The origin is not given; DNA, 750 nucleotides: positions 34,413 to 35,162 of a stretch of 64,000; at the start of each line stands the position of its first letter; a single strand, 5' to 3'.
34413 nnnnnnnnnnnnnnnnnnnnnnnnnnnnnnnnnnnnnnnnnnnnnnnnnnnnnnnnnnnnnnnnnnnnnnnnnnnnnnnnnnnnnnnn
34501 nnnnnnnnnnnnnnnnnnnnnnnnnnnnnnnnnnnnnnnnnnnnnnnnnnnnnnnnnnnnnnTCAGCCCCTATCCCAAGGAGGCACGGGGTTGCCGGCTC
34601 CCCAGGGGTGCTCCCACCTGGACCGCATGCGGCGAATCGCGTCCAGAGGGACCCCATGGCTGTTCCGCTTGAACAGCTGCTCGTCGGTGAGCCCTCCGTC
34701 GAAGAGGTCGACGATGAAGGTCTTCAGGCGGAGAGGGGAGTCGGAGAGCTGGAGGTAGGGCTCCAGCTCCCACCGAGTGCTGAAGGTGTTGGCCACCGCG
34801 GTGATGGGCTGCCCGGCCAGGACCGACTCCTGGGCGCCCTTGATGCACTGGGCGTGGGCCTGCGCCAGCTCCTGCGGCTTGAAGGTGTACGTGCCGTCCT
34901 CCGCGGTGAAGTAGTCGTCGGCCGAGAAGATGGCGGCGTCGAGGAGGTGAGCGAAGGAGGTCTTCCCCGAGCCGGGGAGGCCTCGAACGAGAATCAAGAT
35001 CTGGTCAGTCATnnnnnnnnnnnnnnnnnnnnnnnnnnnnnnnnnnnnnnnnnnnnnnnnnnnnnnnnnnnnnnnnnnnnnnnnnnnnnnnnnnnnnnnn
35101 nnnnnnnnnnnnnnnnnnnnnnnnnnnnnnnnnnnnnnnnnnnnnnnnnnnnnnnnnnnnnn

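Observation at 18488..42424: More than 20 copies of a start-associated promoter/5'-UTR cassette: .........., then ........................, then ATG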

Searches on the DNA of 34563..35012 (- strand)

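Call 57: search_rna_families(sources=[L019, L033], threshold=evalue, max_evalue=0.1, show_alignments=2)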
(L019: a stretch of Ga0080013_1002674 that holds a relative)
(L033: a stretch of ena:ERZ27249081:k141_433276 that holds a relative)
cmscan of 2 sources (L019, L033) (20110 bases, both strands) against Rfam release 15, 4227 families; matches with E-value up to 0.1: 2.
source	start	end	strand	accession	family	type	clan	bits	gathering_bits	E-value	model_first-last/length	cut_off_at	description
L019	4138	4205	+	RF00005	tRNA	Gene; tRNA;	CL00001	30.5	29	0.0073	1-71/71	no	tRNA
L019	1525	1640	+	RF00516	ylbH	Cis-reg; leader;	-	25.8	50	0.071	1-122/122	no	ylbH leader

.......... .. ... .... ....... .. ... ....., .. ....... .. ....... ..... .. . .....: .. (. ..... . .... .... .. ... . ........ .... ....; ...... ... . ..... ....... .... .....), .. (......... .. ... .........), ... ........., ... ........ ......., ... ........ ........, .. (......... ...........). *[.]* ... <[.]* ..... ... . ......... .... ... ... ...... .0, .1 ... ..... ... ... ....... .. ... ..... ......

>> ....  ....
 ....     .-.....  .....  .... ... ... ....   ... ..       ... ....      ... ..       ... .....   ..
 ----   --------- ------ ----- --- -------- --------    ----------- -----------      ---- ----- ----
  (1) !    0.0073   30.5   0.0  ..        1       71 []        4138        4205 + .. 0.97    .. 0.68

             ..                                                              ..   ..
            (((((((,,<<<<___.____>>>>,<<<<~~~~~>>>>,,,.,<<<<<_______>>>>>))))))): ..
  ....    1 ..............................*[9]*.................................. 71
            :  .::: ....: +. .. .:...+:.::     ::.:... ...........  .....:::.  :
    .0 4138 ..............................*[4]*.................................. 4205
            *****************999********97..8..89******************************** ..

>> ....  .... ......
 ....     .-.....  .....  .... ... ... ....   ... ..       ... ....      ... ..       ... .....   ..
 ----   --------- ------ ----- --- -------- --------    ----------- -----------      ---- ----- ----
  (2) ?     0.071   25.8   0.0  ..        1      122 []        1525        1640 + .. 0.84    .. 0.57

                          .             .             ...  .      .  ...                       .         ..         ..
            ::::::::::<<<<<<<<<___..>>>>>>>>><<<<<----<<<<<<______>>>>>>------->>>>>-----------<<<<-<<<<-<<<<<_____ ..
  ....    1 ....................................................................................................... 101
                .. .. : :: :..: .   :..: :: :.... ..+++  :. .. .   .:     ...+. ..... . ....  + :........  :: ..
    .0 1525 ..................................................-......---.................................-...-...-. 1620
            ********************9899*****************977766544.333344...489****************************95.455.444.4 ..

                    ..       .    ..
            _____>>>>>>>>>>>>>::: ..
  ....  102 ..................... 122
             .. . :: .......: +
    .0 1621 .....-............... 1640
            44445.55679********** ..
